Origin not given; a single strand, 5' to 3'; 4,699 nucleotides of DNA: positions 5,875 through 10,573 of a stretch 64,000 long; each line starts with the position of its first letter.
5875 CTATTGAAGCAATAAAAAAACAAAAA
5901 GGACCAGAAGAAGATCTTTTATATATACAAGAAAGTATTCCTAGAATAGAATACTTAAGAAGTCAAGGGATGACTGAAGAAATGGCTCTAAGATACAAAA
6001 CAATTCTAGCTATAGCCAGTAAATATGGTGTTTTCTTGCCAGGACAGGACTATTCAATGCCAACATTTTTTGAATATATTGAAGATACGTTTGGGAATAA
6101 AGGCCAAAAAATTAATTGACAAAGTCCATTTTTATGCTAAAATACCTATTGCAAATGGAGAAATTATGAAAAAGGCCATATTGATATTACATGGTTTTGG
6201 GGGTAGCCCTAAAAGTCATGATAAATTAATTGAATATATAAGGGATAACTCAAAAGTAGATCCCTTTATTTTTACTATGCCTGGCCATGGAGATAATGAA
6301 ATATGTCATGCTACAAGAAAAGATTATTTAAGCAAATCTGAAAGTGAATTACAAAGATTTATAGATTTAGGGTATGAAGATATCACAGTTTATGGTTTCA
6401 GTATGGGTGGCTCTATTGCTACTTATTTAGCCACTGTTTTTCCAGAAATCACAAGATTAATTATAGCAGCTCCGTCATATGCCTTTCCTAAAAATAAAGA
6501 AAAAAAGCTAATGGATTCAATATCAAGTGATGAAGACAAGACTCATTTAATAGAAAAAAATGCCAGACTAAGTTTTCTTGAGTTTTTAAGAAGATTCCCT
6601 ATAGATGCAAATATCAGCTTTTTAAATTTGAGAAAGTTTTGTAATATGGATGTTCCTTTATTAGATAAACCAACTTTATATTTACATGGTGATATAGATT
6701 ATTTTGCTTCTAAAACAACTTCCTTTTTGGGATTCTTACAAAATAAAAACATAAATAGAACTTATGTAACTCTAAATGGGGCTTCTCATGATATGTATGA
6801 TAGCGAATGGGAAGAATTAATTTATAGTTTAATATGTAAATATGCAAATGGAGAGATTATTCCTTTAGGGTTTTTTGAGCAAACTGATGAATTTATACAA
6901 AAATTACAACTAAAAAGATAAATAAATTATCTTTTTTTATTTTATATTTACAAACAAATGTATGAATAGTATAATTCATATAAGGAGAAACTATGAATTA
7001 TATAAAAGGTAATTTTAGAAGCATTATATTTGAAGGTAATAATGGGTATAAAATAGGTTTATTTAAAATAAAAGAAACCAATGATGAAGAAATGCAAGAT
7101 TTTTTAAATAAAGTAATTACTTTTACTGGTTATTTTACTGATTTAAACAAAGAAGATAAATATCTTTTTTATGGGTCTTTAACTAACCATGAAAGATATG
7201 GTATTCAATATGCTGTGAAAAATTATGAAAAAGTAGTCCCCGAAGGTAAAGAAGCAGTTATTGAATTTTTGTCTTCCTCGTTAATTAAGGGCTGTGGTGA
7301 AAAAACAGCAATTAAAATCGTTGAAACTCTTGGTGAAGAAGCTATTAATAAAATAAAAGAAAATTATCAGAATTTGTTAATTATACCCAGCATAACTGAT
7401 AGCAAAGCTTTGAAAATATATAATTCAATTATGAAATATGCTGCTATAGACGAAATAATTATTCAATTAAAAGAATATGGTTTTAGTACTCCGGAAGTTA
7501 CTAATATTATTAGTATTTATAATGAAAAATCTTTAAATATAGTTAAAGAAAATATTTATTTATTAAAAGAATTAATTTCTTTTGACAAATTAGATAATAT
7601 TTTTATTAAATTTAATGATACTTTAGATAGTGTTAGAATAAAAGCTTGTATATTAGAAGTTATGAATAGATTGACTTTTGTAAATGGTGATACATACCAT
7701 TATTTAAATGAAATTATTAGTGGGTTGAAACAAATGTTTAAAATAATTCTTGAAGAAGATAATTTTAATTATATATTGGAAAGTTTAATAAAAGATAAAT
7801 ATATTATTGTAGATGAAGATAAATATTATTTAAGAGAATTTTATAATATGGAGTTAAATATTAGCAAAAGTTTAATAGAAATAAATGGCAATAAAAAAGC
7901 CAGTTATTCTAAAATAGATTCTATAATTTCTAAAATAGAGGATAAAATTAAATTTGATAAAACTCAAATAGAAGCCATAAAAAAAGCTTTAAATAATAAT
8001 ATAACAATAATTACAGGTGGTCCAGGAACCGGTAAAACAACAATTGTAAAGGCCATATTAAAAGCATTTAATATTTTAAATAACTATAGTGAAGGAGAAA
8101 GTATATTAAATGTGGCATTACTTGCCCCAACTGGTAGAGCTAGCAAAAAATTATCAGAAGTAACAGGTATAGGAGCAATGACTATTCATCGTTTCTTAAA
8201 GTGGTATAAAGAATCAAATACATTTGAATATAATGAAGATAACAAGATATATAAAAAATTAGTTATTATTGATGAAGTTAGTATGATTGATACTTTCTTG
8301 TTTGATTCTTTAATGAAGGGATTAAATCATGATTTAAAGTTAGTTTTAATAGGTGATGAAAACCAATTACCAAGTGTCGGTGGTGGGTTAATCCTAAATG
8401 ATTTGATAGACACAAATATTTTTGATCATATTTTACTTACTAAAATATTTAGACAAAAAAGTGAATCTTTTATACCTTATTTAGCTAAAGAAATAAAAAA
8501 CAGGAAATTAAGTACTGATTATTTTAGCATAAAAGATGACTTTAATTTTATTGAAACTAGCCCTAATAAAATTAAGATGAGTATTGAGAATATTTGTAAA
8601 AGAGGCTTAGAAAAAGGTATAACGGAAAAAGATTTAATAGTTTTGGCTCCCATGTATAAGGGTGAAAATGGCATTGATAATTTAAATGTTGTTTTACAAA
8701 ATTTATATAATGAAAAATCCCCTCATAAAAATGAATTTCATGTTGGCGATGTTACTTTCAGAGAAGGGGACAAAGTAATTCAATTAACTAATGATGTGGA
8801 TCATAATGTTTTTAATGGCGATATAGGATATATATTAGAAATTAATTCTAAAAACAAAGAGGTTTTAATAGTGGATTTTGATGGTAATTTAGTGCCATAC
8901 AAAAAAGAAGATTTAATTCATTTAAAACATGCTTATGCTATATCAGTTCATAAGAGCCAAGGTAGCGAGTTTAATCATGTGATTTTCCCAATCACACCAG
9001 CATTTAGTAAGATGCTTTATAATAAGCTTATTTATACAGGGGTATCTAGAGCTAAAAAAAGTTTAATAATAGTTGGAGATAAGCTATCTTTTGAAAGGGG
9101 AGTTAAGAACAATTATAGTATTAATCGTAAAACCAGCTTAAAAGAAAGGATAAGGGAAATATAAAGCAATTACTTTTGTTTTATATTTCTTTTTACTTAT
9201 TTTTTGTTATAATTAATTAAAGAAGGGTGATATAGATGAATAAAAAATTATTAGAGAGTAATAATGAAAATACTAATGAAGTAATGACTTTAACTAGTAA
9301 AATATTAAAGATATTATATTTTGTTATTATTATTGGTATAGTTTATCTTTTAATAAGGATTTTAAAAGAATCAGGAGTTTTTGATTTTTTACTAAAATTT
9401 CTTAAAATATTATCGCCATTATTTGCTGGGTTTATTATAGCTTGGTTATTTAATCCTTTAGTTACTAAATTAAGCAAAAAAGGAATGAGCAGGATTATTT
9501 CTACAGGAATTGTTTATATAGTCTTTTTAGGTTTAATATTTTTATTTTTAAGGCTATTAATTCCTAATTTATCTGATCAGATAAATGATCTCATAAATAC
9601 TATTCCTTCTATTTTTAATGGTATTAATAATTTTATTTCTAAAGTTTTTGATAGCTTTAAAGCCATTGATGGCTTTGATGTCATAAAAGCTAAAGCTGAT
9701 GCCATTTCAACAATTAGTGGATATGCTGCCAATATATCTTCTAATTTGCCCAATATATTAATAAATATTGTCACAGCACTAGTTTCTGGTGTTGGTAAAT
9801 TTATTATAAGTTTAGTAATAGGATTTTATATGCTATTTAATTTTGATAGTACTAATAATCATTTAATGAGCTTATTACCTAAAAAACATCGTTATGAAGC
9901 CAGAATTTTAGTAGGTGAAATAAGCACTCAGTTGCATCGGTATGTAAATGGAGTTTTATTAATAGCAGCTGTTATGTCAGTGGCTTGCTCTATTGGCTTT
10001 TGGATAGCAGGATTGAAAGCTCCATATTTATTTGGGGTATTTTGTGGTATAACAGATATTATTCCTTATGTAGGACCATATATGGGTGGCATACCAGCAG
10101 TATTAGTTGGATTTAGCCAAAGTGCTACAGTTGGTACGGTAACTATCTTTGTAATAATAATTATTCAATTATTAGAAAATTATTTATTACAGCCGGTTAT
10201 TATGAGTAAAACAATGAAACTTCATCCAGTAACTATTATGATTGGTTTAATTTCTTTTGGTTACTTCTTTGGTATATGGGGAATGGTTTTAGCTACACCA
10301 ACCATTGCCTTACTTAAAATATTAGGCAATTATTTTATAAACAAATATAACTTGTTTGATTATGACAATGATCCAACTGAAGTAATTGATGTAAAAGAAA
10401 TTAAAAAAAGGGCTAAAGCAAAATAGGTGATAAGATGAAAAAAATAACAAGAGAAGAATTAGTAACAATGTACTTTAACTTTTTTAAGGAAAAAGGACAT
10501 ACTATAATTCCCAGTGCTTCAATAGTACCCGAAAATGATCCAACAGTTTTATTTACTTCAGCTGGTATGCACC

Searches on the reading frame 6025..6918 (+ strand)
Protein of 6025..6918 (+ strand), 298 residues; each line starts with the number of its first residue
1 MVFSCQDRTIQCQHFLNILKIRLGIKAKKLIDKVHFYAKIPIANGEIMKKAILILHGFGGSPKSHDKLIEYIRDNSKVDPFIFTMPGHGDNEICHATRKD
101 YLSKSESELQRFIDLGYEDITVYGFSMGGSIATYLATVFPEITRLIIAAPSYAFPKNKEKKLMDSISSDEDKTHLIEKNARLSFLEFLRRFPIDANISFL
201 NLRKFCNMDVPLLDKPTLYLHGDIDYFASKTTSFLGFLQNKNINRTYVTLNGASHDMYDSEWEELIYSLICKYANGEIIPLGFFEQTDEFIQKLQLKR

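Call 15: search_protein_families(library=pfam, proteins=[window:6025-6918:+], max_evalue=0.00001)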
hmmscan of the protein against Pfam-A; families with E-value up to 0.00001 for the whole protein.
window:6025-6918:+ (298 aa): 4 families
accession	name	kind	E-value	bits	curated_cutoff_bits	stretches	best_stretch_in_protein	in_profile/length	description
PF00561.26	Abhydrolase_1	-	4.5e-11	43.3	25.8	1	51-194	2-130/245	alpha/beta hydrolase fold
PF12146.15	Hydrolase_4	-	4.6e-10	39.6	27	1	49-257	4-234/239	Serine aminopeptidase, S33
PF12697.13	Abhydrolase_6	-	1.7e-08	35.8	26.3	1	52-264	1-213/217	Alpha/beta hydrolase family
PF05728.18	UPF0227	-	4.5e-06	27.1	21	0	52-169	2-108/187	Uncharacterised protein family (UPF0227)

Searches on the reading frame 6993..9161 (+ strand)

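Call 15: search_protein_families(library=pfam, proteins=[window:6993-9161:+], max_evalue=0.00001)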
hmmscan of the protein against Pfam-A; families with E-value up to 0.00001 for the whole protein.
window:6993-9161:+ (723 aa): 8 families
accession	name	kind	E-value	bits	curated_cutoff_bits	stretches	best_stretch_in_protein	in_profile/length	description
PF13245.12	AAA_19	-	4.5e-40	137.4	25.1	1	325-463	1-133/134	AAA domain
PF13604.12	AAA_30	-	2e-35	122.7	27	1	322-501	3-168/191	AAA domain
PF18335.7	SH3_13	-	4.7e-21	74.8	41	1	564-629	1-65/65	ATP-dependent RecD-like DNA helicase SH3 domain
PF14490.11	HHH_RecD2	-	1.2e-16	60.8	27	1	150-235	3-92/92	ATP-dependent RecD2 DNA helicase HHH domain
PF13538.12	UvrD_C_2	-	1.6e-16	60.3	27.4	1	646-694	1-52/52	UvrD-like helicase C-terminal domain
PF23139.1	OB_YrrC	-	3.3e-16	59.4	27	1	1-83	1-76/76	ATP-dependent DNA helicase YrrC, OB-fold domain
PF01443.25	Viral_helicase1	-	1.9e-11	44.7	21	0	630-694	161-227/228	Viral superfamily 1 RNA helicase core domain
PF13086.12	AAA_11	-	1e-10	42.3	27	1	321-370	2-54/257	AAA domain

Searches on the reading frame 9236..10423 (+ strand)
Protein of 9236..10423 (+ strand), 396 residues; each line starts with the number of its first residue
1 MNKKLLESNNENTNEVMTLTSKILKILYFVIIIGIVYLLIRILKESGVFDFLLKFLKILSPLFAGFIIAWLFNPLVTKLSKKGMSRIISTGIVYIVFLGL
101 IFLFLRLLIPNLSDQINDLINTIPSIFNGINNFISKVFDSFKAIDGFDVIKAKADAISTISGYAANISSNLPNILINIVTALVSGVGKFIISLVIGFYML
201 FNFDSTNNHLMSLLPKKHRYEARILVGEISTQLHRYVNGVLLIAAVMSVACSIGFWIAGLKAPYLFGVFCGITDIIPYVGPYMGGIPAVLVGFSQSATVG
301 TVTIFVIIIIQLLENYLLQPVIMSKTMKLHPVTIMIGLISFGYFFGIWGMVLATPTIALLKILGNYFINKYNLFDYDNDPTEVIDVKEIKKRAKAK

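Call 15: search_protein_families(library=pfam, proteins=[window:9236-10423:+], max_evalue=0.00001)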
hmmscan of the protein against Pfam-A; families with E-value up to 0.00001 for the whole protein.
window:9236-10423:+ (396 aa): 1 family
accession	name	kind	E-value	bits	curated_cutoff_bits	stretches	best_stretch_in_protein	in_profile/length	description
PF01594.21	AI-2E_transport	-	3e-64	217.7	34.3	1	26-363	4-322/327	AI-2E family transporter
